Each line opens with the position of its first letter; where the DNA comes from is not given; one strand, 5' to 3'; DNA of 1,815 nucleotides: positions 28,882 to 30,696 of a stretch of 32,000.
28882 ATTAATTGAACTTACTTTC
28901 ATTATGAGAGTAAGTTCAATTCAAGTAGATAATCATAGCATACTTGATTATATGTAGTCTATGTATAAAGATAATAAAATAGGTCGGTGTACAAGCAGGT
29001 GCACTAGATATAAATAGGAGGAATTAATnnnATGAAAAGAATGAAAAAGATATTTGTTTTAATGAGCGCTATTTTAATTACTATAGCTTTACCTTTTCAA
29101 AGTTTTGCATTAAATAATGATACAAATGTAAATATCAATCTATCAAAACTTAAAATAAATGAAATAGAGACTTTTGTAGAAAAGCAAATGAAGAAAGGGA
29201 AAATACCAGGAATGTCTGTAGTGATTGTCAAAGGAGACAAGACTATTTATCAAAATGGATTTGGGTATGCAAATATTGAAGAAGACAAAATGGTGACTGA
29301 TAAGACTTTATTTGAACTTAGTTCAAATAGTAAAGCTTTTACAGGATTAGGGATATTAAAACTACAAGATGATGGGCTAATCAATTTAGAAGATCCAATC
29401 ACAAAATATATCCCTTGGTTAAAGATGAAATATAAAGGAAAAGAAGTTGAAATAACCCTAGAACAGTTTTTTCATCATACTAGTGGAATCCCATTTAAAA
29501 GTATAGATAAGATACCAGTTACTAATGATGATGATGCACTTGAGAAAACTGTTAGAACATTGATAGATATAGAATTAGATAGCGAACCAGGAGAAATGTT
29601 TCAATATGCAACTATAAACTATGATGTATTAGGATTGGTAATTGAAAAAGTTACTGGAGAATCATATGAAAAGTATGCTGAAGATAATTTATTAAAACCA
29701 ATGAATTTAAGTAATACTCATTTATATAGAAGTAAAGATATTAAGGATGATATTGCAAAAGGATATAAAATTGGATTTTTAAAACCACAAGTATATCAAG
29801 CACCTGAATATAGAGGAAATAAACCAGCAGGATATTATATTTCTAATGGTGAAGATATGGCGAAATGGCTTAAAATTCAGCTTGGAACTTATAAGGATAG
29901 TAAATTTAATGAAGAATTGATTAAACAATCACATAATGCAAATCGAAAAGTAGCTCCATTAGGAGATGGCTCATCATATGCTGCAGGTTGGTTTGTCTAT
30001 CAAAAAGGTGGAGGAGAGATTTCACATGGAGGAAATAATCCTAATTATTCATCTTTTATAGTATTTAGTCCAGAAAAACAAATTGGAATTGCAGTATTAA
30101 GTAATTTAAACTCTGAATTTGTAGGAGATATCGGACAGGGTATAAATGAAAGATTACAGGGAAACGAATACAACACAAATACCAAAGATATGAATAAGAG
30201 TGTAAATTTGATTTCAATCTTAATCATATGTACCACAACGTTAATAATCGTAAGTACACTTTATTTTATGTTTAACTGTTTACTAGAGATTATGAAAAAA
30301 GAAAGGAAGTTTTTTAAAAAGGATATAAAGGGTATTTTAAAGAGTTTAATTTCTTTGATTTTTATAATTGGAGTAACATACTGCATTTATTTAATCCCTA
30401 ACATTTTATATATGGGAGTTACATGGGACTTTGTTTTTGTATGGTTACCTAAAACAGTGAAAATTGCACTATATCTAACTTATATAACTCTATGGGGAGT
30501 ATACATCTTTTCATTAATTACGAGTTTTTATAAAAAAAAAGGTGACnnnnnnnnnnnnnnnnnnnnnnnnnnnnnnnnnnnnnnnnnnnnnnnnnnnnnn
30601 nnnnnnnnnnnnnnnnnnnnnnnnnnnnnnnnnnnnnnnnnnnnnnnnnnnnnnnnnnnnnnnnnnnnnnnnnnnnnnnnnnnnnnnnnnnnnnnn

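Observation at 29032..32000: Single ORF fusing a ClbP-like D-Asn peptidase to an ABC exporter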

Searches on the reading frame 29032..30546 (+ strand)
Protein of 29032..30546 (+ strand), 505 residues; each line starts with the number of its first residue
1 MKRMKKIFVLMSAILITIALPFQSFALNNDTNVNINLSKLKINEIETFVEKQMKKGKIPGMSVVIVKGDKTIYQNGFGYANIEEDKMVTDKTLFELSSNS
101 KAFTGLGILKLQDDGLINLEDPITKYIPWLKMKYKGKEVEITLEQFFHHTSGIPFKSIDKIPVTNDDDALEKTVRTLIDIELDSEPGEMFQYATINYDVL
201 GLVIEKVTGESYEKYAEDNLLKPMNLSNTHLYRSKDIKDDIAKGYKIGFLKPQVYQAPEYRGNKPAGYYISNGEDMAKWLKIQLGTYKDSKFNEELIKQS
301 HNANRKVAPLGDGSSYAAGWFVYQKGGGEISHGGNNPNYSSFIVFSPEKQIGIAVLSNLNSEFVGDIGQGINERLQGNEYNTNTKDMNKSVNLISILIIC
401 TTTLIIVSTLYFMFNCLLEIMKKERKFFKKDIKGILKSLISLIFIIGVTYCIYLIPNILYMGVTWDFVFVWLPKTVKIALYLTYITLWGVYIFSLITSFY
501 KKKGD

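Call 6: search_solved_structures(query=window:29032-30540:+, max_evalue=0.00001, show_alignments=3)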
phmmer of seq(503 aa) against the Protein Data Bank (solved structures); distinct sequences matched with E-value up to 0.00001: 126 (the best 60 are shown).
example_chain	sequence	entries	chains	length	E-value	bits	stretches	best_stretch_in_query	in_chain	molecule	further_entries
4gdn_A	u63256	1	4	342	1.2e-68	235.1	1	39-374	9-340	Protein flp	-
7mdc_A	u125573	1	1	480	2.4e-66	227.5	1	44-477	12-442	Beta-lactamase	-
7ul6_A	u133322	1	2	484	2.5e-66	227.5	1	44-477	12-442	Beta-lactamase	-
7mde_A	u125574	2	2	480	1.2e-65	225.2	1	44-477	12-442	Beta-lactamase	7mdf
4e6x_A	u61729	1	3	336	8.6e-60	205.9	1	45-375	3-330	ClbP peptidase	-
3o3v_A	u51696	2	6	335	9.6e-60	205.7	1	45-374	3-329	beta-lactamase | ClbP peptidase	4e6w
2qmi_A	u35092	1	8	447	4.3e-42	147.5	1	42-359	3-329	Pbp related beta-lactamase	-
7spn_A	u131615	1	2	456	8.4e-29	103.7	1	53-360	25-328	IS11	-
4y7p_A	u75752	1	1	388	8.1e-25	90.6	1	42-347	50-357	Alkaline D-peptidase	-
1ga0_A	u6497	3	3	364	6.2e-22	81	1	47-284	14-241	BETA-LACTAMASE | class C beta-lactamase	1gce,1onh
1q2q_A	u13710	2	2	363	6.4e-22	81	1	47-284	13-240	class C beta-lactamase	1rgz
1s6r_A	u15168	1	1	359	3.5e-21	78.6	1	48-284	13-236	beta-lactamase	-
1y54_A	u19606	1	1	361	3.9e-21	78.4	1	48-284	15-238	Beta-lactamase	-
3iwo_A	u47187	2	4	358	5.1e-21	78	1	49-300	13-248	Beta-lactamase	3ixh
2zc7_A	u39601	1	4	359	8.3e-21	77.3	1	44-285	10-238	Beta-lactamase ACT-1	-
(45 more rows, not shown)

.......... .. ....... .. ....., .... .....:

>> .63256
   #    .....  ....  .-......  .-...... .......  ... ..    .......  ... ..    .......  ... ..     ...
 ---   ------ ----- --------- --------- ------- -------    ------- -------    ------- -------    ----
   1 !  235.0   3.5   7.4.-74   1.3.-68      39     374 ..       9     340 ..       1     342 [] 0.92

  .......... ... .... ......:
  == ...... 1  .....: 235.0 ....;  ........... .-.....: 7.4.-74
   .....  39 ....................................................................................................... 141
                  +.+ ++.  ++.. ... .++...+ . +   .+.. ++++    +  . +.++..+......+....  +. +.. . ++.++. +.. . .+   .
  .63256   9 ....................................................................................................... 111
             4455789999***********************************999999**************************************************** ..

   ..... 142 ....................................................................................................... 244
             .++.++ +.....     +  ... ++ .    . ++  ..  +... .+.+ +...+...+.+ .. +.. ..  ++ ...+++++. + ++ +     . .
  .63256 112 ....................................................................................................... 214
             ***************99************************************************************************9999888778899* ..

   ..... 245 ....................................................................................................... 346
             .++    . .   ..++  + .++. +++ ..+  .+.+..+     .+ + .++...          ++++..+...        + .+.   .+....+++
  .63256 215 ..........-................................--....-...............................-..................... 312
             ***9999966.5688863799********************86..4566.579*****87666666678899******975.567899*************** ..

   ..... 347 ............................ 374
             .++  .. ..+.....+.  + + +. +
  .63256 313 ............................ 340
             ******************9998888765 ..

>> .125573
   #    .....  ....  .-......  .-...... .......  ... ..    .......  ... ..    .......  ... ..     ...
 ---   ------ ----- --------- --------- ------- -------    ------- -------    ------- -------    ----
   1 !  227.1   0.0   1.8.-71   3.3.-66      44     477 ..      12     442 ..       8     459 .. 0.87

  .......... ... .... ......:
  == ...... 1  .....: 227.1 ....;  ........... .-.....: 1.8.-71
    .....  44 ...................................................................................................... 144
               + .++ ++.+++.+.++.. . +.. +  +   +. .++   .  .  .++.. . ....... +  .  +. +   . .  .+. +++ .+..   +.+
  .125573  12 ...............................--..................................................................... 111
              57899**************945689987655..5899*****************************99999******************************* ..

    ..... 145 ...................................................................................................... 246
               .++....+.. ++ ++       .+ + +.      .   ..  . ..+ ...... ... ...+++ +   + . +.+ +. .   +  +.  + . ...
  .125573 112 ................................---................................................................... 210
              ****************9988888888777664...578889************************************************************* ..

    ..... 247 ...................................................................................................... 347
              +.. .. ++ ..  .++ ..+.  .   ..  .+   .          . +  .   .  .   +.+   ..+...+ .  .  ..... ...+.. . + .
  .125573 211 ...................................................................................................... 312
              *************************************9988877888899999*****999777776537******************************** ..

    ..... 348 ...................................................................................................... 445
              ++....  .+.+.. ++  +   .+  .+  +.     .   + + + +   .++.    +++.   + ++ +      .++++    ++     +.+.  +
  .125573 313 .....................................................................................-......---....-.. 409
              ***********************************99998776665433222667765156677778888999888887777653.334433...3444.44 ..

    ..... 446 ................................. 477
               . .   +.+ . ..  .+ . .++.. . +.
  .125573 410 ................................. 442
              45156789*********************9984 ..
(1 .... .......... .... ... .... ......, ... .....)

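Call 45: search_protein_representatives(protein=window:29032-30546:+)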
Query: 505 residues. Proteins with E-value up to 0.001 (for the whole library): 90515; up to 1e-10: 42417; up to 1e-30: 1655. The best 150 are listed.
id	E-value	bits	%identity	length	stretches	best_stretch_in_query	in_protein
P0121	3.1e-180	616.4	56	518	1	1-504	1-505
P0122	4.0e-137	474.2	47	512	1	3-502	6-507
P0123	1.6e-132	459.0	50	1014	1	43-497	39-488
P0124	1.7e-132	459.0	47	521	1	38-497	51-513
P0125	3.4e-132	457.9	46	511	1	30-503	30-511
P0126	6.6e-132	457.0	47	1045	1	37-502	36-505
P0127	1.5e-130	452.5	43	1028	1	2-505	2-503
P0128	4.4e-130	451.0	46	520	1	40-502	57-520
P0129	6.0e-128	443.9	47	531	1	32-502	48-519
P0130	3.6e-126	438.1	44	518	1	37-484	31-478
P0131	1.7e-125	435.8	44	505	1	4-498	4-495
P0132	4.7e-125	434.4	44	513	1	5-501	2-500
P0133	2.3e-124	432.1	41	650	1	4-502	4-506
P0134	8.5e-124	430.3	44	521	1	42-499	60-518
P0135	1.2e-123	429.8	46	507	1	37-501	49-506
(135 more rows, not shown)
